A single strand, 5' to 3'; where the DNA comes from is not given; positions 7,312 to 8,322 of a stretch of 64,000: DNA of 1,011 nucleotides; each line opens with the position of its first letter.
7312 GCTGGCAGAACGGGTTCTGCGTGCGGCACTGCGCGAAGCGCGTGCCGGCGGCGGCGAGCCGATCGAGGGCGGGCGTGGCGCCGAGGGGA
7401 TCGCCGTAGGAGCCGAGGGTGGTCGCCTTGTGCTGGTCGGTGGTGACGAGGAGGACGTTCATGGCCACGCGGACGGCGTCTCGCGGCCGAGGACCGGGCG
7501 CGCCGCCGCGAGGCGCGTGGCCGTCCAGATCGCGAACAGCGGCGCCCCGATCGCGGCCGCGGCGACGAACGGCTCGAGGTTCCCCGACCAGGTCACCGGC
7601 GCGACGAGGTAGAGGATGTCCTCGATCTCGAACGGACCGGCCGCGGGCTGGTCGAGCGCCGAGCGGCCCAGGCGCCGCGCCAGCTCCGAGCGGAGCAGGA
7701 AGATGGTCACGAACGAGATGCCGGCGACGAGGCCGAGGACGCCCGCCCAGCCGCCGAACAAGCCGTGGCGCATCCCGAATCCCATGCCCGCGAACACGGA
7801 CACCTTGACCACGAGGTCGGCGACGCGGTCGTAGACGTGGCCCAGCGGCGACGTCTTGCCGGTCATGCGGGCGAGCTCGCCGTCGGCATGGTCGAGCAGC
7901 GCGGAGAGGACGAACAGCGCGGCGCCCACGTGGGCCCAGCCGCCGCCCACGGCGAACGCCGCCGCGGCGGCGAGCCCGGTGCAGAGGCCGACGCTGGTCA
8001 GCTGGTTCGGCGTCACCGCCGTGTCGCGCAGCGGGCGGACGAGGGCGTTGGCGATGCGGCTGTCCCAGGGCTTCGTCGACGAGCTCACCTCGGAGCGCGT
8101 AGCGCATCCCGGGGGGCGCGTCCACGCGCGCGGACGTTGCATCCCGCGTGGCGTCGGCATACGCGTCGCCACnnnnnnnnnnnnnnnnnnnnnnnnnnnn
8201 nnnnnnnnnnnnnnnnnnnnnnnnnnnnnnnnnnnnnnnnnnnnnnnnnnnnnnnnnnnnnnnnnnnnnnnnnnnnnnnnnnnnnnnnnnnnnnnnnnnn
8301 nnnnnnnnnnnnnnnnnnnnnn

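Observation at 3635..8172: Compact sulfotransferase / sulfatase / CDP-alcohol phosphatidyltransferase / UPF0104 membrane-protein locus: candidate sulfated-lipid headgroup module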

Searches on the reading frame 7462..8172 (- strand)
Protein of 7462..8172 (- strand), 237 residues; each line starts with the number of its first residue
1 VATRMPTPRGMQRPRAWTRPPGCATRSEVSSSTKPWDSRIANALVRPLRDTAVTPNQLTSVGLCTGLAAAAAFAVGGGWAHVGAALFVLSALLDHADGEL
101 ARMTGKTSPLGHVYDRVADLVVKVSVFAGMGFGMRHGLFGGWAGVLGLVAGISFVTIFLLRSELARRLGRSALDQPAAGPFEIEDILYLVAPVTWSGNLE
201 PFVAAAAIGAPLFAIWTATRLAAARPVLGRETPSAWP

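Call 4: search_protein_families(library=pfam, proteins=[window:7462-8172:-], max_evalue=0.01)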
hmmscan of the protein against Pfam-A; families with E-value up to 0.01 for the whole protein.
window:7462-8172:- (237 aa): 1 family
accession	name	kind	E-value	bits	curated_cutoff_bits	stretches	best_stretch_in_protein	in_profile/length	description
PF01066.26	CDP-OH_P_transf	-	4.9e-15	56.7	22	1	53-162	2-109/152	CDP-alcohol phosphatidyltransferase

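Call 5: search_protein_families(library=ncbifam, proteins=[window:7462-8172:-], max_evalue=0.01)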
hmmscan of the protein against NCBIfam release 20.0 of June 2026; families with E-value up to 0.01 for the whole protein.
window:7462-8172:- (237 aa): 10 families
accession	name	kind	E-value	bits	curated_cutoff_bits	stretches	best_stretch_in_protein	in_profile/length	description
NF040950.1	archin_ph_syn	equivalog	4.2e-15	56.1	180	1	39-134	10-104/191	archaetidylinositol phosphate synthase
NF045883.1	PIPSynth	equivalog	4.9e-11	42.7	170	1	38-133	8-102/197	phosphatidylinositol phosphate synthase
NF052561.1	PIPSynBT1523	equivalog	4e-08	33.2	350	1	39-137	11-118/232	hypothetical protein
NF041135.1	IPPtranDIPPsyn_Thcocales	equivalog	5.2e-08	32.3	580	1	51-132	248-326/419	bifunctional L-myo-inositol-1-phosphate cytidylyltransferase/CDP-L-myo-inositol myo-inositolphosphotransferase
TIGR00473.1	pssA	equivalog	2.8e-05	24.3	107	1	81-121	21-61/153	CDP-diacylglycerol--serine O-phosphatidyltransferase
NF053678.1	ClpnSynClsA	equivalog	2.9e-05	24.3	240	1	85-130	35-80/180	cardiolipin synthase ClsA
TIGR00560.1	pgsA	equivalog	9.1e-05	23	109.1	1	82-128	35-81/183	CDP-diacylglycerol--glycerol-3-phosphate 3-phosphatidyltransferase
NF008090.0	PRK10832.1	equivalog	0.0017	18.4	304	1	77-123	28-75/182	CDP-diacylglycerol--glycerol-3-phosphate 3-phosphatidyltransferase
TIGR04217.1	archae_ser_T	exception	0.0031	17.3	200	1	59-122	14-74/221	archaetidylserine synthase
NF038086.1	anchor_synt_A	exception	0.0048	16.7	200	1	69-121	24-72/222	protein sorting system archaetidylserine synthase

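Call 39: search_solved_structures(query=window:7462-8172:-, max_evalue=0.01)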
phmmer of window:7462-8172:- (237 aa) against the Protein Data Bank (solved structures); distinct sequences matched with E-value up to 0.01: 10.
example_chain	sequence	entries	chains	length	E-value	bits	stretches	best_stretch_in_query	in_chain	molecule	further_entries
4o6m_A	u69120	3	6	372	1.7e-05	28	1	39-127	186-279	AF2299, a CDP-alcohol phosphotransferase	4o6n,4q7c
8ero_A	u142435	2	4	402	0.00029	24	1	74-144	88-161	Cholinephosphotransferase 1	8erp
6h53_A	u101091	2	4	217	0.0004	23.6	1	38-132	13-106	CDP-diacylglycerol--inositol 3-phosphatidyltransferase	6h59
6h5a_A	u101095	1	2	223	0.00043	23.5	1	38-132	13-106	CDP-diacylglycerol--inositol 3-phosphatidyltransferase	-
8gyw_B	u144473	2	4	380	0.00045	23.4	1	53-142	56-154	Choline/ethanolaminephosphotransferase 1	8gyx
9uet_A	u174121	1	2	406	0.0013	21.9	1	77-146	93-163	Cholinephosphotransferase 1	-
6wm5_A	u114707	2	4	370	0.0028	20.8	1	36-139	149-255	AfCTD-Phosphatidylinositol-phosphate synthase (PIPS) fusion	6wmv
4mnd_A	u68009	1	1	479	0.0071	19.5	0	51-123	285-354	CTP L-myo-inositol-1-phosphate cytidylyltransferase/CDP-L-myo-inositol myo-inositolphospho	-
5d91_A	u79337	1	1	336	0.0072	19.5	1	43-161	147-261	AF2299 protein,Phosphatidylinositol synthase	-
8hrf_A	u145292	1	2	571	0.0087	19.2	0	66-148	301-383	Chitinase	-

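Call 44: find_homologous_proteins(query=window:7462-8088:-, max_evalue=0.00001)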
Query window:7462-8088:- (209 aa): 1498 proteins with E <= 0.00001 among 8000 candidates; the best 120 are listed.
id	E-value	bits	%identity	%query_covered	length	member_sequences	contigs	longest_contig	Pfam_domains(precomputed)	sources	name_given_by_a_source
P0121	2.2e-129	448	100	100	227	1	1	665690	PF01066.27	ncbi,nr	ncbi:MAG: CDP-alcohol phosphatidyltransferase family protein [bacterium]|nr:CDP-alcohol phosphatidyl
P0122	5.8e-107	374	81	100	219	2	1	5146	PF01066.27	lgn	-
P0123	6.1e-107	374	82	100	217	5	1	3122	PF01066.27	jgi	jgi:archaetidylinositol phosphate synthase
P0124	6.6e-107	374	84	98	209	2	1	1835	PF01066.27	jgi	jgi:phosphatidylglycerophosphate synthase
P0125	9.2e-105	367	80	100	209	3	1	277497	PF01066.27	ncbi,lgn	-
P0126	3.6e-96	339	76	97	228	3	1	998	PF01066.27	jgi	-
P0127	1.0e-89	318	74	98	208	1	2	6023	PF01066.27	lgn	-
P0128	1.3e-76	275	69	91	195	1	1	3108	PF01066.27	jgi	jgi:phosphatidylglycerophosphate synthase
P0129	3.5e-76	274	66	97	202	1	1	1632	PF01066.27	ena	-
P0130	9.9e-76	272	48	89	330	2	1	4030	PF01066.27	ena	-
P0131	1.2e-75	272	67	95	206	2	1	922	PF01066.27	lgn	-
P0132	2.6e-75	271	64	98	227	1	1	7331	PF01066.27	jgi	jgi:archaetidylinositol phosphate synthase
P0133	5.1e-75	270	65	92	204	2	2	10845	PF01066.27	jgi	-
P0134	3.6e-74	267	65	97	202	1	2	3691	PF01066.27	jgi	jgi:phosphatidylglycerophosphate synthase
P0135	1.9e-73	265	65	94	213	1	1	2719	PF01066.27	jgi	jgi:phosphatidylglycerophosphate synthase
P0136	3.6e-73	264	65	99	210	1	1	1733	PF01066.27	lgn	-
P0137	4.0e-73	264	61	99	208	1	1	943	PF01066.27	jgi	jgi:phosphatidylglycerophosphate synthase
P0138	4.5e-73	264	65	89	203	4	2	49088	PF01066.27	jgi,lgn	jgi:phosphatidylglycerophosphate synthase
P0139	5.7e-73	263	66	95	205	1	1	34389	PF01066.27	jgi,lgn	jgi:phosphatidylglycerophosphate synthase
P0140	7.8e-73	263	65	96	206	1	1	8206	PF01066.27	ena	-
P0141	9.5e-73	263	62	99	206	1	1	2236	PF01066.27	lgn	-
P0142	1.6e-72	262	65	92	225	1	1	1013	PF01066.27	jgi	jgi:phosphatidylglycerophosphate synthase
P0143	1.6e-71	259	65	90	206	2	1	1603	PF01066.27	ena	-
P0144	1.7e-71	259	65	92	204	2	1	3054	PF01066.27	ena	-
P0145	2.2e-71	258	65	88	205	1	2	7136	PF01066.27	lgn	-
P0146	6.4e-71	257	63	93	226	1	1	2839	PF01066.27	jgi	jgi:archaetidylinositol phosphate synthase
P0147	8.5e-71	256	62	93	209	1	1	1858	PF01066.27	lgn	-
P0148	3.2e-70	254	61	95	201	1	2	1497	PF01066.27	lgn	-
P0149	4.0e-70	254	65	91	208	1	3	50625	PF01066.27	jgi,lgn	jgi:phosphatidylglycerophosphate synthase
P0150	4.4e-70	254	61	95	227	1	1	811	PF01066.27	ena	-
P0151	1.2e-69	253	62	91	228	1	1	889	PF01066.27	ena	-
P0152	1.6e-69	252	65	96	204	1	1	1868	PF01066.27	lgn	-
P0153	1.7e-69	252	57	98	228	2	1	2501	PF01066.27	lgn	-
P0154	1.7e-69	252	61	92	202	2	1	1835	PF01066.27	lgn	-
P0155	3.5e-69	251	65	92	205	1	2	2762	PF01066.27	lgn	-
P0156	1.9e-68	249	60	99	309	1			PF01066.27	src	-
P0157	1.9e-68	249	57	99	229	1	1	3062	PF01066.27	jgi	jgi:archaetidylinositol phosphate synthase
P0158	2.0e-68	248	63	90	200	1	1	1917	PF01066.27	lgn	-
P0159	2.3e-68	248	63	92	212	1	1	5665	PF01066.27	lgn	-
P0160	2.4e-68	248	62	93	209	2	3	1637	PF01066.27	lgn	-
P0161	6.8e-68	247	59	97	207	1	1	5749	PF01066.27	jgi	jgi:archaetidylinositol phosphate synthase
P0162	9.0e-68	246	59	97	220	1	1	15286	PF01066.27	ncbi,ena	-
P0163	1.2e-67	246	67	89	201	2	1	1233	PF01066.27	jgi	jgi:phosphatidylglycerophosphate synthase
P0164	1.5e-67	246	60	97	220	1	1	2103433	PF01066.27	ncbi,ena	-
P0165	3.1e-67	245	60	97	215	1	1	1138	PF01066.27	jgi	jgi:phosphatidylglycerophosphate synthase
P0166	3.6e-67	244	61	93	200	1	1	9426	PF01066.27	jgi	jgi:phosphatidylglycerophosphate synthase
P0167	3.7e-67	244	56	98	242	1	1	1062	PF01066.27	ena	-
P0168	3.8e-67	244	60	90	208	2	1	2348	PF01066.27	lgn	-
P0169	4.5e-67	244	69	89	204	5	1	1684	PF01066.27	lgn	-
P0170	1.0e-66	243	64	92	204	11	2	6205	PF01066.27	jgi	jgi:phosphatidylglycerophosphate synthase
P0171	1.2e-66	243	63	92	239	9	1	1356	PF01066.27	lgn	-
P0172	1.4e-66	242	58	93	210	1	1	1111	PF01066.27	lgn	-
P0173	1.5e-66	242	65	89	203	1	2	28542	PF01066.27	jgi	jgi:phosphatidylglycerophosphate synthase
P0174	1.5e-66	242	59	98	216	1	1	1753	PF01066.27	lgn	-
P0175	2.4e-66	242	59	97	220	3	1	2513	PF01066.27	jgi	jgi:phosphatidylglycerophosphate synthase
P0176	2.6e-66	242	61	89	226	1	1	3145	PF01066.27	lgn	-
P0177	3.1e-66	241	57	89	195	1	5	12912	PF01066.27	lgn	-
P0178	3.7e-66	241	64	79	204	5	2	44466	PF01066.27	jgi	-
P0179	6.5e-66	240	64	89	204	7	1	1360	PF01066.27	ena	-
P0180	1.2e-65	239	60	95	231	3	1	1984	PF01066.27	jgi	jgi:phosphatidylglycerophosphate synthase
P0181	1.3e-65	239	63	89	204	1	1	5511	PF01066.27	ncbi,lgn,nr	ncbi:MAG TPA: CDP-alcohol phosphatidyltransferase family protein [Candidatus Limnocylindria bacteriu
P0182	1.9e-65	239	59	94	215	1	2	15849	PF01066.27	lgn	-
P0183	3.3e-65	238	59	93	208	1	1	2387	PF01066.27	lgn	-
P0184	3.6e-65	238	66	89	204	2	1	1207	PF01066.27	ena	-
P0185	4.2e-65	238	61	91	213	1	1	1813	PF01066.27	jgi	-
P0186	4.6e-65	238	57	97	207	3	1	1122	PF01066.27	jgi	-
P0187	4.6e-65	238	61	92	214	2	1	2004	PF01066.27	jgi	jgi:archaetidylinositol phosphate synthase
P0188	7.6e-65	237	57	97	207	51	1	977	PF01066.27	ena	-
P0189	7.7e-65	237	63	90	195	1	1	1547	PF01066.27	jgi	jgi:phosphatidylglycerophosphate synthase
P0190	8.0e-65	237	58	94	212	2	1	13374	PF01066.27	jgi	-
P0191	1.5e-64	236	63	95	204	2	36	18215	PF01066.27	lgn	-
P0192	1.6e-64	236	65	89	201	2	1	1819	PF01066.27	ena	-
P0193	2.0e-64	235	62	93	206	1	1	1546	PF01066.27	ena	-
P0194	2.0e-64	235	64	90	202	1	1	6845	PF01066.27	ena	-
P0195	2.2e-64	235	62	94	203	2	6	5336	PF01066.27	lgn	-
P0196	5.1e-64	234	52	98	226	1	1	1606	PF01066.27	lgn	-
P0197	6.3e-64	234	60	90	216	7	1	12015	PF01066.27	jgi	-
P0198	7.0e-64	234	63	94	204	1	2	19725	PF01066.27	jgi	jgi:phosphatidylglycerophosphate synthase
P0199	1.9e-63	232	60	92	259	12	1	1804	PF01066.27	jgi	jgi:phosphatidylglycerophosphate synthase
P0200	3.0e-63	232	63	90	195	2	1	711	PF01066.27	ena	-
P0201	5.9e-63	231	59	93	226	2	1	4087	PF01066.27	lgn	-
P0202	6.0e-63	231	62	94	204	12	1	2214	PF01066.27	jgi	jgi:phosphatidylglycerophosphate synthase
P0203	7.3e-63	230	61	89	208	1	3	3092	PF01066.27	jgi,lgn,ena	-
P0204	8.2e-63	230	60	93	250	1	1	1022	PF01066.27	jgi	jgi:archaetidylinositol phosphate synthase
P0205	8.7e-63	230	61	91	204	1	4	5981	PF01066.27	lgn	-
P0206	8.9e-63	230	70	65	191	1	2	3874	PF01066.27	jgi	jgi:phosphatidylglycerophosphate synthase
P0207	1.6e-62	229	52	98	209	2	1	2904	PF01066.27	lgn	-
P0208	1.9e-62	229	62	90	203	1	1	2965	PF01066.27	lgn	-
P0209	2.2e-62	229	57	95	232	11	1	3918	PF01066.27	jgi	-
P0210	2.6e-62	229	56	94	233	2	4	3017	PF01066.27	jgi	jgi:archaetidylinositol phosphate synthase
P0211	7.1e-62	227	57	91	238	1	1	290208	PF01066.27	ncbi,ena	-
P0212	1.1e-61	226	59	90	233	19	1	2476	PF01066.27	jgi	jgi:archaetidylinositol phosphate synthase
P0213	1.1e-61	226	58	89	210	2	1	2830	PF01066.27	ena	-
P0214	1.3e-61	226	60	92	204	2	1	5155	PF01066.27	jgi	jgi:phosphatidylglycerophosphate synthase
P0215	1.4e-61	226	57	90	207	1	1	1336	PF01066.27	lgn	-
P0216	1.4e-61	226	59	91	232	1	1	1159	PF01066.27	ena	-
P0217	1.4e-61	226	58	91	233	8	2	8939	PF01066.27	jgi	jgi:archaetidylinositol phosphate synthase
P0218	1.5e-61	226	58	93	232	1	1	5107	PF01066.27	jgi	jgi:phosphatidylglycerophosphate synthase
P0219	1.5e-61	226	59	91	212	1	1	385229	PF01066.27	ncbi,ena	-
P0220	1.5e-61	226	57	90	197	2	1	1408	PF01066.27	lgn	-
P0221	1.6e-61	226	58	93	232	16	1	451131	PF01066.27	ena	-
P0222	2.2e-61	226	56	89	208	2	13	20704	PF01066.27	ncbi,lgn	-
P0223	2.5e-61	225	54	90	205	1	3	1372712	PF01066.27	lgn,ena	-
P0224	2.5e-61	225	57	91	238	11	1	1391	PF01066.27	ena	-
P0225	3.0e-61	225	59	91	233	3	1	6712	PF01066.27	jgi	jgi:phosphatidylglycerophosphate synthase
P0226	3.0e-61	225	57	93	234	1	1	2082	PF01066.27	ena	-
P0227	3.4e-61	225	59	91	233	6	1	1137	PF01066.27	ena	-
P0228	4.3e-61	225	58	90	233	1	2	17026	PF01066.27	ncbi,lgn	-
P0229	6.0e-61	224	54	90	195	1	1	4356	PF01066.27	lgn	-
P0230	7.2e-61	224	61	94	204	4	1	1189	PF01066.27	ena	-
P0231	1.0e-60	223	59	89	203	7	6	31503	PF01066.27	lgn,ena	-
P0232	1.6e-60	223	58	91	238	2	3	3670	PF01066.27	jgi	jgi:phosphatidylglycerophosphate synthase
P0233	1.9e-60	222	57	93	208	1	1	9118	PF01066.27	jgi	jgi:archaetidylinositol phosphate synthase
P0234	2.0e-60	222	54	90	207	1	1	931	PF01066.27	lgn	-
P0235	2.2e-60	222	59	88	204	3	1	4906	PF01066.27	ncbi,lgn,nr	ncbi:MAG: CDP-alcohol phosphatidyltransferase family protein [Pseudomonadota bacterium]|nr:CDP-alcoh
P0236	2.5e-60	222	54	90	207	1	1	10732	PF01066.27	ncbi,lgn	-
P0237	2.8e-60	222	56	90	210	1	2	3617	PF01066.27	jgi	jgi:archaetidylinositol phosphate synthase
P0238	5.8e-60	221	55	93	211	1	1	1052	PF01066.27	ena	-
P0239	7.9e-60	220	56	90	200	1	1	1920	PF01066.27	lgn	-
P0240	8.8e-60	220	55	93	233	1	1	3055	PF01066.27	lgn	-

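Call 45: find_encoding_contigs(protein=P0223, flank=10000, max_places=2)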
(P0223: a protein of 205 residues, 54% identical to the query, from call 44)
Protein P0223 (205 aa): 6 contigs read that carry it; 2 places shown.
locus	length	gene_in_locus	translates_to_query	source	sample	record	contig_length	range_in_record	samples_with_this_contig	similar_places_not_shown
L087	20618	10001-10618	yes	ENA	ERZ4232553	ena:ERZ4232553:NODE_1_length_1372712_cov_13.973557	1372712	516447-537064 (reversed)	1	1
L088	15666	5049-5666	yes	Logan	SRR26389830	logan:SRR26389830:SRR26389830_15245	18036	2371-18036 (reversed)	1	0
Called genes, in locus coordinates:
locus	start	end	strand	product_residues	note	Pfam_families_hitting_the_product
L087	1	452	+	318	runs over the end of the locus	PF13229:Beta_helix, PF05048:NosD, PF13229:Beta_helix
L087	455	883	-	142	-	-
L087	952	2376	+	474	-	PF01565:FAD_binding_4, PF02913:FAD-oxidase_C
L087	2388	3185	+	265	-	PF00378:ECH_1, PF16113:ECH_2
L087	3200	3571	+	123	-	PF04241:DUF423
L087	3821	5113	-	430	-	PF00909:Ammonium_transp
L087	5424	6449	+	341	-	PF00069:Pkinase, PF07714:PK_Tyr_Ser-Thr, PF03109:ABC1 (weak), PF14531:Kinase-like (weak)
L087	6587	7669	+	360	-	PF03706:LPG_synthase_TM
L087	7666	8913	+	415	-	PF00685:Sulfotransfer_1 (faint), PF13469:Sulfotransfer_3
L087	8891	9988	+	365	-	PF12679:ABC2_membrane_2, PF12698:ABC2_membrane_3, PF01061:ABC2_membrane, PF12730:ABC2_membrane_4 (weak)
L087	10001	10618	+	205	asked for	PF01066:CDP-OH_P_transf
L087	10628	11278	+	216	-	PF11136:DUF2889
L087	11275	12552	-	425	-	-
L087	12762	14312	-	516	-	PF00501:AMP-binding, PF13193:AMP-binding_C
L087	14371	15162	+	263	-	PF04784:DUF547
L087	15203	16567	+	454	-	PF00202:Aminotran_3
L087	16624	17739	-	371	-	PF01925:TauE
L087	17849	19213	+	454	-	PF16697:Yop-YscD_cpl, PF00498:FHA, PF00158:Sigma54_activat, PF14532:Sigma54_activ_2, PF07728:AAA_5 (weak), PF25601:AAA_lid_14, PF02954:HTH_8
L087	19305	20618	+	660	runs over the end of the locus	PF00069:Pkinase, PF07714:PK_Tyr_Ser-Thr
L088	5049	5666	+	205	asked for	PF01066:CDP-OH_P_transf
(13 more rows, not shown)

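Call 46: find_encoding_contigs(protein=P0221, flank=10000, max_places=1)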
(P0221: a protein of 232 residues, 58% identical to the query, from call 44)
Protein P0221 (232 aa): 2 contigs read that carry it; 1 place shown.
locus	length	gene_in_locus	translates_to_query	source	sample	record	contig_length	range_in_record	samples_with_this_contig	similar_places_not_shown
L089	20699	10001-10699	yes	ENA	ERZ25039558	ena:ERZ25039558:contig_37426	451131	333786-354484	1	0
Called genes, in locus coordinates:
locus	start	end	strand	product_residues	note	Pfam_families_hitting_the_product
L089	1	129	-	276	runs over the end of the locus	PF01925:TauE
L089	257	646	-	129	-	PF00595:PDZ, PF13180:PDZ_2, PF17820:PDZ_6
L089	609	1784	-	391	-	PF00089:Trypsin, PF13365:Trypsin_2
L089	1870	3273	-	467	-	PF00672:HAMP, PF00512:HisKA, PF02518:HATPase_c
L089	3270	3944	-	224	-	PF00072:Response_reg, PF00486:Trans_reg_C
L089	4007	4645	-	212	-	PF00578:AhpC-TSA, PF08534:Redoxin, PF10417:1-cysPrx_C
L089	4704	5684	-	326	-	PF08240:ADH_N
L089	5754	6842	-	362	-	PF27233:MJ0711_N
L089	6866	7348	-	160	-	PF00582:Usp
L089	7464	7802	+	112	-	PF04020:Phage_holin_4_2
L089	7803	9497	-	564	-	PF05425:CopD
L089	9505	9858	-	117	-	PF04234:CopC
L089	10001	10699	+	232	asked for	PF01066:CDP-OH_P_transf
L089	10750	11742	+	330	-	PF03706:LPG_synthase_TM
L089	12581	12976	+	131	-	PF13469:Sulfotransfer_3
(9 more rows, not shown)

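Call 49: search_protein_families(library=ncbifam, proteins=[L087:15203-16567:+, L087:14371-15162:+, L087:12762-14312:-, L087:11275-12552:-, L087:10628-11278:+], max_evalue=0.00001)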
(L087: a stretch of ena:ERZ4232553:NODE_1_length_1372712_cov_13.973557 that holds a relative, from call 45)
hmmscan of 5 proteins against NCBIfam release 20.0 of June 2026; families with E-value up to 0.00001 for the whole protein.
L087:15203-16567:+ (454 aa): 69 families (the best 25 are shown)
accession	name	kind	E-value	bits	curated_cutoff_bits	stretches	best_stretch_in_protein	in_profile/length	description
NF005682.0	PRK07480.1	subfamily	4.4e-142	474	510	1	3-452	8-456/459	aminotransferase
NF005102.0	PRK06541.1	equivalog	7.5e-135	450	574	1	4-450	8-458/460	aspartate aminotransferase family protein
NF005447.0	PRK07036.1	equivalog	6.9e-134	447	618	1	5-452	10-459/468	aminotransferase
NF005683.0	PRK07481.1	subfamily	3.9e-131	438.1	575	1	9-449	7-451/453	hypothetical protein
NF004767.0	PRK06105.1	subfamily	2.6e-129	431.7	517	1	3-452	3-454/460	aminotransferase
NF005684.0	PRK07482.1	subfamily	5.3e-127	424.2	687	1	3-451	3-458/464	hypothetical protein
NF004625.0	PRK05965.1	subfamily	2.9e-123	412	729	1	6-448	4-448/460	hypothetical protein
NF052567.1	OmAmTferAptACaul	equivalog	1.9e-104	349.8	500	1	34-448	22-431/431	omega-aminotransferase AptA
NF009068.0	PRK12403.1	equivalog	4.6e-104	348.8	817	1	2-451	8-456/460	aspartate aminotransferase family protein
TIGR00508.1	bioA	equivalog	1.3e-102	343.5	405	1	27-445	10-418/419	adenosylmethionine--8-amino-7-oxononanoate transaminase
NF005812.0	PRK07678.1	subfamily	5.2e-100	335.2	488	1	3-447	5-449/451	aminotransferase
NF005685.0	PRK07483.1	equivalog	1.5e-99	333.8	485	1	33-448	15-438/444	aspartate aminotransferase family protein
NF004718.0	PRK06062.1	subfamily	1.4e-98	330.4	472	1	4-450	15-451/454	hypothetical protein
NF005375.0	PRK06917.1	equivalog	2.6e-93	313.2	535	1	35-451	19-442/448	aspartate aminotransferase family protein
NF005443.0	PRK07030.1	equivalog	5.8e-90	302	729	1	9-445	8-444/451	adenosylmethionine--8-amino-7-oxononanoate transaminase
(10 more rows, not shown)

L087:14371-15162:+ (263 aa): 0 families

L087:12762-14312:- (516 aa): 105 families (the best 25 are shown)
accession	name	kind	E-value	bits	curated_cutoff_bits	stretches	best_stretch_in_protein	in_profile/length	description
NF004837.0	PRK06187.1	subfamily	1.5e-124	416.2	476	1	21-508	13-525/531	long-chain-fatty-acid--CoA ligase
NF004114.0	PRK05605.1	equivalog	2.6e-100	336.4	766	2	155-507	213-571/575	long-chain-fatty-acid--CoA ligase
NF006182.0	PRK08316.1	subfamily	2.9e-97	326.3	663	1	17-507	12-519/523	fatty acyl-CoA synthetase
NF005801.1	PRK07656.1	equivalog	5.5e-97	325.5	657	1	18-502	3-500/500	FadD3 family acyl-CoA ligase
NF009233.0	PRK12583.1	subfamily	9.9e-94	314.7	832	2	156-505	194-550/558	fatty acid CoA ligase family protein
NF005702.0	PRK07514.1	subfamily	1.6e-88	297.3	558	1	40-505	25-500/506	malonyl-CoA synthase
NF006181.0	PRK08314.1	subfamily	7.4e-87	291.9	705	2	160-505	201-554/563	long-chain-fatty-acid--CoA ligase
NF005307.0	PRK06839.1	equivalog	8.9e-85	285.2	748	1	29-503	15-491/496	o-succinylbenzoate--CoA ligase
NF002966.0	PRK03640.1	equivalog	1.8e-84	284.1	556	1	26-506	12-481/483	o-succinylbenzoate--CoA ligase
NF005676.0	PRK07470.1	equivalog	2.3e-83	280.7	774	1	20-507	24-531/544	acyl-CoA synthetase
NF004511.1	PRK05852.1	equivalog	4.7e-83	279.5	650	1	21-504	4-503/505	FadD7 family fatty acid--CoA ligase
NF052580.1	Str24CoAsynCasG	equivalog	1.9e-82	277.4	750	1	17-501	42-546/548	steroid-24-oyl-CoA synthetase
NF004808.0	PRK06155.1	equivalog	3.3e-80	269.9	722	1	13-504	18-521/542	ATP-dependent acyl-CoA ligase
NF006572.0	PRK09088.1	equivalog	2.2e-79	267.4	696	1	24-506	9-488/491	acyl-CoA synthetase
NF005714.0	PRK07529.1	subfamily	5.5e-79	266.2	632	2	155-504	210-575/640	acyl-CoA synthetase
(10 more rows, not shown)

L087:11275-12552:- (425 aa): 0 families

L087:10628-11278:+ (216 aa): 0 families
